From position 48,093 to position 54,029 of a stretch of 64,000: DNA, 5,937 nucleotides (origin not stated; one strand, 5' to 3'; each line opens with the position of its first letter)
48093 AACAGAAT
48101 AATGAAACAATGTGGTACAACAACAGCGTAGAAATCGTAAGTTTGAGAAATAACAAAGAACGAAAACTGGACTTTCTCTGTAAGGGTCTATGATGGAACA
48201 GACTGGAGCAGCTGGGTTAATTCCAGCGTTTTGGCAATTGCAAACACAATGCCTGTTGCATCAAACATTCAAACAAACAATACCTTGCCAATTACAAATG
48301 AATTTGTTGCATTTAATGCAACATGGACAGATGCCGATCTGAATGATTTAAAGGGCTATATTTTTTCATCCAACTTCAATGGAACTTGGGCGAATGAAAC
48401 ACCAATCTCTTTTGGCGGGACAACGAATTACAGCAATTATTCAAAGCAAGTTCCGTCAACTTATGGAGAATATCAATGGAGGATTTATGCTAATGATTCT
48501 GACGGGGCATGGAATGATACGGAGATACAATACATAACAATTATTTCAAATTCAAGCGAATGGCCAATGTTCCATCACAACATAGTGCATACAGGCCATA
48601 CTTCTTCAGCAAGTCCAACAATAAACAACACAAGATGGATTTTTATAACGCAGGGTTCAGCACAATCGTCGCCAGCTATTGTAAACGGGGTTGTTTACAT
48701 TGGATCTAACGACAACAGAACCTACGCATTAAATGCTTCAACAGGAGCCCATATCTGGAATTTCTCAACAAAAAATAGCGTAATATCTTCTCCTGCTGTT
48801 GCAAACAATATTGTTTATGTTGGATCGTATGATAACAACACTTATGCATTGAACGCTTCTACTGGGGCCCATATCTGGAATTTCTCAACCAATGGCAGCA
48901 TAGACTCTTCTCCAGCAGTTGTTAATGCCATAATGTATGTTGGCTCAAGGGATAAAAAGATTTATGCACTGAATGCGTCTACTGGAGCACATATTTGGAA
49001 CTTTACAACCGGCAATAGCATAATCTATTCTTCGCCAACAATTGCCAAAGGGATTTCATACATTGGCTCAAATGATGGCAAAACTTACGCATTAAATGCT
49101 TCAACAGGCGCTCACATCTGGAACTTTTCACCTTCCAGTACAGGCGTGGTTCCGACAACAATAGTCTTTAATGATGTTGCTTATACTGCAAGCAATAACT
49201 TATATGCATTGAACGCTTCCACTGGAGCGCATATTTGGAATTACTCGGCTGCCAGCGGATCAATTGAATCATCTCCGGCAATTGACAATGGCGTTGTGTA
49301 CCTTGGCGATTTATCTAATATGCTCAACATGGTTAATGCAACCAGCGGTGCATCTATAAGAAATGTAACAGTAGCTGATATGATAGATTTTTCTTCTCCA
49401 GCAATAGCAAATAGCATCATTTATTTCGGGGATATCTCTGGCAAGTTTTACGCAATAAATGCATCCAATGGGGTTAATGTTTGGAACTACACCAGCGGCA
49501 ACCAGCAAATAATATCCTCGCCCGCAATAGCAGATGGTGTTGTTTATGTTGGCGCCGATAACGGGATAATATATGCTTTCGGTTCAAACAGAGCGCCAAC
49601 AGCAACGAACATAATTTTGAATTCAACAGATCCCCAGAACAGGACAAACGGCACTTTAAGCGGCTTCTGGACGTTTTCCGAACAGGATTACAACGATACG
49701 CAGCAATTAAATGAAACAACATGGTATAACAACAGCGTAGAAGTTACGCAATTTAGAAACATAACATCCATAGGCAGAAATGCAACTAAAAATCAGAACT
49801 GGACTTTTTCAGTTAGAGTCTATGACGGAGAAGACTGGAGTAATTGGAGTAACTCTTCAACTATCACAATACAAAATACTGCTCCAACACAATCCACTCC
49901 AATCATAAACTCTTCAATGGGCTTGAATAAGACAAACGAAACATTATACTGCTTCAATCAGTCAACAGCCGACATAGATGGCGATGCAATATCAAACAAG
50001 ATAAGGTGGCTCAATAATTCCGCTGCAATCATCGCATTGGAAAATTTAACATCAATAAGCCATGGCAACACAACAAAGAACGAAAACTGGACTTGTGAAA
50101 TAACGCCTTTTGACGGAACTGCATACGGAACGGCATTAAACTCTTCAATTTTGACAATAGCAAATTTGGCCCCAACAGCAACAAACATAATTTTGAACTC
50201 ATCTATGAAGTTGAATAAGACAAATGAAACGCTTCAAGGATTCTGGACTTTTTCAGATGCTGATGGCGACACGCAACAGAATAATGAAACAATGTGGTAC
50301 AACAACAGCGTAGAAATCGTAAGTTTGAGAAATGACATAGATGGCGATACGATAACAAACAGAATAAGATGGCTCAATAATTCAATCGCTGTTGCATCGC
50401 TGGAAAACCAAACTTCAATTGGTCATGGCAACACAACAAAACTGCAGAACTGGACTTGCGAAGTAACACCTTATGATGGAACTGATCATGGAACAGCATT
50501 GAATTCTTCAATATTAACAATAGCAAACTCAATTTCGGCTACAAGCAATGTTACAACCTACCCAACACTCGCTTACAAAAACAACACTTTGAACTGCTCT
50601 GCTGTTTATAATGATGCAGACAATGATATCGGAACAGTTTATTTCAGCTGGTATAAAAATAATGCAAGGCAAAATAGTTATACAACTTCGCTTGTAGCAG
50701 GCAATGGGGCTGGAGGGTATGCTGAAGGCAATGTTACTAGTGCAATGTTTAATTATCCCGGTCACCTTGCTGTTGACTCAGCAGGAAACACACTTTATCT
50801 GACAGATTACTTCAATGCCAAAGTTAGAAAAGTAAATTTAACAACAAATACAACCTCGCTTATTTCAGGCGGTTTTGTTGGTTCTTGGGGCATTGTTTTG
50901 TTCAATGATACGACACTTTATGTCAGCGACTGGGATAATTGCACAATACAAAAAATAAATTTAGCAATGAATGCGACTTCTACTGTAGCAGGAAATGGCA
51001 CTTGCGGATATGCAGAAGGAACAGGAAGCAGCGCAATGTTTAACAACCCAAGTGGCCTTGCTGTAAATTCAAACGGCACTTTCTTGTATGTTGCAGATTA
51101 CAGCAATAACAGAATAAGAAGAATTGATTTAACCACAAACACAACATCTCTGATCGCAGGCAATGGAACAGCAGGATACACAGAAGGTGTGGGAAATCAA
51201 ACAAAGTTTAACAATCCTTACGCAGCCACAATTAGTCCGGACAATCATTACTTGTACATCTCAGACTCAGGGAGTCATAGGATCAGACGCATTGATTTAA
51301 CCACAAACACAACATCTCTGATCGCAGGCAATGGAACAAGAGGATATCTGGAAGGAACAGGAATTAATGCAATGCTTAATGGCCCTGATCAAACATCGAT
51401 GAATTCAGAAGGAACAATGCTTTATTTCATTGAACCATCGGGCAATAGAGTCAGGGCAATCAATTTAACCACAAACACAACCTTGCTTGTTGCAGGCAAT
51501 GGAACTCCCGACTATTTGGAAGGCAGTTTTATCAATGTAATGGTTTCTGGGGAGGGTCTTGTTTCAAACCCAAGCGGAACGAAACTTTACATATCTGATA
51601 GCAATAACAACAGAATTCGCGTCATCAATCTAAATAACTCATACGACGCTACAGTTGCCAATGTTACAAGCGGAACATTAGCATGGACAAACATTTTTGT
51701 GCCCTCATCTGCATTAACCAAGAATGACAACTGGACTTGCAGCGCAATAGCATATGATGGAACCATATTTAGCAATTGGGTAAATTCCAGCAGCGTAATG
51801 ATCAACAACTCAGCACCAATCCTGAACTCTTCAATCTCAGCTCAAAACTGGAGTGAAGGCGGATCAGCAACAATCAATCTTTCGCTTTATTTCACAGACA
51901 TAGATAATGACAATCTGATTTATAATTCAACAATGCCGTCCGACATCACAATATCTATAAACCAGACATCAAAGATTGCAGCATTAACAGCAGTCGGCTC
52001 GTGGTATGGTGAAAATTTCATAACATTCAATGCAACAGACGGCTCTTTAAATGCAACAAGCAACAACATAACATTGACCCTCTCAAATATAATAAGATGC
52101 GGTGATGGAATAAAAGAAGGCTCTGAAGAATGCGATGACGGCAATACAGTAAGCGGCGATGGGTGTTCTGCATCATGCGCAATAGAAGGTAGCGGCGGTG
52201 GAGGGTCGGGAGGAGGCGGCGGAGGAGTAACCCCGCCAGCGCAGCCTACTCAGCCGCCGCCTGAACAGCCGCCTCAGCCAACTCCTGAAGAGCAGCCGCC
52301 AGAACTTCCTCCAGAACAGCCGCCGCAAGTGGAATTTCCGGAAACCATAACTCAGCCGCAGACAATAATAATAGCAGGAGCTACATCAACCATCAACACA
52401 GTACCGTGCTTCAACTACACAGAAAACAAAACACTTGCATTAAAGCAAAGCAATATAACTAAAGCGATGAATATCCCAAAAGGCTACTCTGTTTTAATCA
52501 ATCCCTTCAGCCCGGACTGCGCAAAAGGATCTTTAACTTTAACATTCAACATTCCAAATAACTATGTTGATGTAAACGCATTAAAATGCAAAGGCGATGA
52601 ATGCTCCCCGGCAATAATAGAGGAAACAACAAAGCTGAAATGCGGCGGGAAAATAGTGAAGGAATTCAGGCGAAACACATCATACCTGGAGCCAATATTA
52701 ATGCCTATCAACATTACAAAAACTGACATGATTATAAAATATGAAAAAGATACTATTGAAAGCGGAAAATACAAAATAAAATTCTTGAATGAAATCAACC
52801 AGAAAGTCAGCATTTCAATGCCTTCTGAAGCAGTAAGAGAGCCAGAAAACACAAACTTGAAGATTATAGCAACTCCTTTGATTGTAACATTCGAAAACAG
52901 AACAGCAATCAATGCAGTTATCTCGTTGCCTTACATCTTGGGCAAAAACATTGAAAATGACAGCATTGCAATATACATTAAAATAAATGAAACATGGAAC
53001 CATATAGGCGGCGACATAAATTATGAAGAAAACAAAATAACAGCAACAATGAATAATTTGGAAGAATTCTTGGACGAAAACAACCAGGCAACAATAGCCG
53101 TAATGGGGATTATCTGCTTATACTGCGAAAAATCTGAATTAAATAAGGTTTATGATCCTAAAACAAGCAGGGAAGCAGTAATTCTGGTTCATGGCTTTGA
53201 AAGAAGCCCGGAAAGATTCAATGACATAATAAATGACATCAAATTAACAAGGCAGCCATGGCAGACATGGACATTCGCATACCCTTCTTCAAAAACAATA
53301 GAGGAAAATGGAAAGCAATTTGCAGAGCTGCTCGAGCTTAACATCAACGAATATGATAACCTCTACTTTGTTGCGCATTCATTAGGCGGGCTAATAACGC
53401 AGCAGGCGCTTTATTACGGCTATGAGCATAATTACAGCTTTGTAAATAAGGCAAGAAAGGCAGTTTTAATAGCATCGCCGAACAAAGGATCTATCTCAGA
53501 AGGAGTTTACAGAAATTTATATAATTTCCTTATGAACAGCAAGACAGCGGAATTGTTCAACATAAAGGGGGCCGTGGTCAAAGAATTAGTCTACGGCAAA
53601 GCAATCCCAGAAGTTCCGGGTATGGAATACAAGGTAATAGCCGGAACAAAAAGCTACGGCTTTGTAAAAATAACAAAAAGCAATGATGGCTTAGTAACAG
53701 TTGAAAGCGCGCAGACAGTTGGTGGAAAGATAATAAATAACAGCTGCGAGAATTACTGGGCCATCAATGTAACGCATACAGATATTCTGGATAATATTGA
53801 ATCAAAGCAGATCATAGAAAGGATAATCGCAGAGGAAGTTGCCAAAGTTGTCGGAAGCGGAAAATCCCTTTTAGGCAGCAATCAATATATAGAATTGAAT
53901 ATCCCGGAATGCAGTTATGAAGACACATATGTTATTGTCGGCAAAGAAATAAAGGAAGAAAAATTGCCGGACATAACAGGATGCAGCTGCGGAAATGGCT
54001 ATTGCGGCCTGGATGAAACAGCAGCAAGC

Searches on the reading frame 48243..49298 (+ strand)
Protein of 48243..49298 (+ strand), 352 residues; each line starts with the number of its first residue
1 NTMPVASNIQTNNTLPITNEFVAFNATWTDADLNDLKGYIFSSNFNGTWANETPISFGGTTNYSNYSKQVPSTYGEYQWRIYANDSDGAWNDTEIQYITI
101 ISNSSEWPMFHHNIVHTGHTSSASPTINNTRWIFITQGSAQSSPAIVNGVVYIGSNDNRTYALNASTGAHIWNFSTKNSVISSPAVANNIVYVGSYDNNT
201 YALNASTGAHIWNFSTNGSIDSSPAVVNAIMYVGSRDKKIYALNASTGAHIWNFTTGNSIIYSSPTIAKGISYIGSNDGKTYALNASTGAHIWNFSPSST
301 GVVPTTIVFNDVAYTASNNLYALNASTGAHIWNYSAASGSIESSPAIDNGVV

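Call 69: find_related_loci(query=A3, collection=genome_contigs, flank=10000)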
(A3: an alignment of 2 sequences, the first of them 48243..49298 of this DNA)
Query A3 (352 aa) in genome_contigs; peptide patterns used: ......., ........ (x = any residue, [..] = any of these).
96 stretches matched a pattern; 15 encode a relative of the query (tblastn E <= 1e-3); 15 distinct loci.
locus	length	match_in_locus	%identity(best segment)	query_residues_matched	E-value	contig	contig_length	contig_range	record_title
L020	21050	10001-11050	51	98-352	2e-73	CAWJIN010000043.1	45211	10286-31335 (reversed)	MAG: Candidatus Bathyarchaeota archaeon isolate MFD03726.bin.2.171 genome assembly, contig: contig_38468, whole genome s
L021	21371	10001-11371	49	106-352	2e-70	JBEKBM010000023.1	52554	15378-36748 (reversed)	MAG: Candidatus Bathyarchaeia archaeon isolate SPRUCE 136 SPRUCE_136_23, whole genome shotgun sequence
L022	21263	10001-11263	49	83-352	4e-69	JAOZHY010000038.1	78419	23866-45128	MAG: Candidatus Bathyarchaeota archaeon isolate SRBZ_5 k147_172506, whole genome shotgun sequence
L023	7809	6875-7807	48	72-334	4e-65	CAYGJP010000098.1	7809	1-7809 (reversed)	MAG TPA_asm: uncultured Candidatus Bathyarchaeia archaeon isolate ERP113451_co4_297 genome assembly, contig: NODE_6809_l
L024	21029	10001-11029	46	104-352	4e-64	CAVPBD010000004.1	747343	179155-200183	MAG: Candidatus Bathyarchaeota archaeon isolate MFD00032.bin.1.38 genome assembly, contig: contig_30583, whole genome sh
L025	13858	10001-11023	46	106-352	9e-63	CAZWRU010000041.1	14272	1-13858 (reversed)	MAG TPA_asm: uncultured Candidatus Bathyarchaeia archaeon isolate SRP192927_co7_249 genome assembly, contig: NODE_8193_l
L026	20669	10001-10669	47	102-323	2e-52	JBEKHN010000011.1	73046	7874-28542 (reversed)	MAG: Candidatus Bathyarchaeia archaeon isolate SPRUCE 278 SPRUCE_278_11, whole genome shotgun sequence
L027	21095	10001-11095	38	95-352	7e-51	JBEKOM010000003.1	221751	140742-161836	MAG: Candidatus Bathyarchaeia archaeon isolate SPRUCE 440 SPRUCE_440_3, whole genome shotgun sequence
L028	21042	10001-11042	51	102-352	4e-48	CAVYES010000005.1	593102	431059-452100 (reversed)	MAG: Candidatus Bathyarchaeota archaeon isolate MFD04492.bin.1.118 genome assembly, contig: contig_20786, whole genome s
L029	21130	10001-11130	45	102-352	1e-46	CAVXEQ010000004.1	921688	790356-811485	MAG: Candidatus Bathyarchaeota archaeon isolate MFD02416.bin.1.259 genome assembly, contig: contig_11348, whole genome s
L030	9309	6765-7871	39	102-347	7e-38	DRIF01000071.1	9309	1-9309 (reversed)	MAG TPA_asm: Thermoplasmatales archaeon isolate HyVt-387 HyVt-387_k295_175310, whole genome shotgun sequence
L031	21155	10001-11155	38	104-347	2e-30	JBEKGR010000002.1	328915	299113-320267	MAG: Sedimentisphaerales bacterium isolate SPRUCE 258 SPRUCE_258_2, whole genome shotgun sequence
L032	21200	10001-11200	28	104-347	2e-13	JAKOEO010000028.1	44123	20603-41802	MAG: Candidatus Magnetominusculus sp. LBB02 NODE_28_length_44123_cov_102.1, whole genome shotgun sequence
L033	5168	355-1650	28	103-347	5e-14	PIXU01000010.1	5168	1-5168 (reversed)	MAG: Methanophagales archaeon isolate WYZ-LMO13 WYZ-LMO13_contig107318, whole genome shotgun sequence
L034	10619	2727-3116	29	150-276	6e-6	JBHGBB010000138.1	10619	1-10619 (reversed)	MAG: bacterium isolate SBS.BIN.55 SBSBIN55_contig_138, whole genome shotgun sequence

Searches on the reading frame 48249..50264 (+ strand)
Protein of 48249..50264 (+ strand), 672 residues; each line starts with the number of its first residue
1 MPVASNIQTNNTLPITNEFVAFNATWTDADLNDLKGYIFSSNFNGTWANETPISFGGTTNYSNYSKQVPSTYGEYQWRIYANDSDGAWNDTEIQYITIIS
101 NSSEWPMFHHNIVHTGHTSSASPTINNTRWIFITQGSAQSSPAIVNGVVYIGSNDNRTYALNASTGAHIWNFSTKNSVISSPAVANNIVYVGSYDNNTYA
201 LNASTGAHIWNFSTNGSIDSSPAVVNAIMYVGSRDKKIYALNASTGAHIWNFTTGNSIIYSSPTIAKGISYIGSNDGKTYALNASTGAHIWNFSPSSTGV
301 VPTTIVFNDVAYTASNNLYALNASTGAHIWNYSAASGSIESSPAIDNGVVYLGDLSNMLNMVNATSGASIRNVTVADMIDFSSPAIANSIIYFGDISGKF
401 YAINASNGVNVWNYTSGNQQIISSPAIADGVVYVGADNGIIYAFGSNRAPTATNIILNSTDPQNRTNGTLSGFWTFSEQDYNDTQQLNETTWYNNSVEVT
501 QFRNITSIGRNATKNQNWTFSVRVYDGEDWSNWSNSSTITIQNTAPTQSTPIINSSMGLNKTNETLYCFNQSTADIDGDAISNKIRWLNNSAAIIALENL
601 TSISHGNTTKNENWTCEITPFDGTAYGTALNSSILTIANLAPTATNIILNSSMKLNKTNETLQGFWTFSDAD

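Call 30: list_cluster_members(proteins=[window:48231-50264:+, window:48249-50264:+, window:48285-50264:+, window:48567-50264:+, window:51309-55322:+, window:43775-48082:+, window:50304-51152:+])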
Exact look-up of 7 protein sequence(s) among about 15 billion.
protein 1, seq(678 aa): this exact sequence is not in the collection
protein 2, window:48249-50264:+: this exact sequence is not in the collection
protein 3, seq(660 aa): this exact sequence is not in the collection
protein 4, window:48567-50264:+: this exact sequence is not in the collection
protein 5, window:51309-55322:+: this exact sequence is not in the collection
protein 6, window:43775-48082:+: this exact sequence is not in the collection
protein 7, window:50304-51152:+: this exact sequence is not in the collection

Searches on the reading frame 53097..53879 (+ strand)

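Call 67: search_protein_families(library=pfam, proteins=[window:53097-53879:+], max_evalue=1)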
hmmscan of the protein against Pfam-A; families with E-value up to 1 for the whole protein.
seq(261 aa): 6 families
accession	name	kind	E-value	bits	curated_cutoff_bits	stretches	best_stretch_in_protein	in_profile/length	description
PF05057.20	DUF676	-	6.4e-05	23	20.3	1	28-119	8-113/217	Putative serine esterase (DUF676)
PF06028.17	DUF915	-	0.0037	17.1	22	0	22-51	8-37/255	Alpha/beta hydrolase of unknown function (DUF915)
PF24096.1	DUF7379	-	0.0047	17.3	33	1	65-132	47-115/191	Domain of unknown function (DUF7379)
PF12146.15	Hydrolase_4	-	0.0071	16.1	27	1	73-112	63-98/239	Serine aminopeptidase, S33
PF12697.13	Abhydrolase_6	-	0.042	15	26.3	1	28-131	1-94/217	Alpha/beta hydrolase family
PF00561.26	Abhydrolase_1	-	0.051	13.7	25.8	1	81-133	63-109/245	alpha/beta hydrolase fold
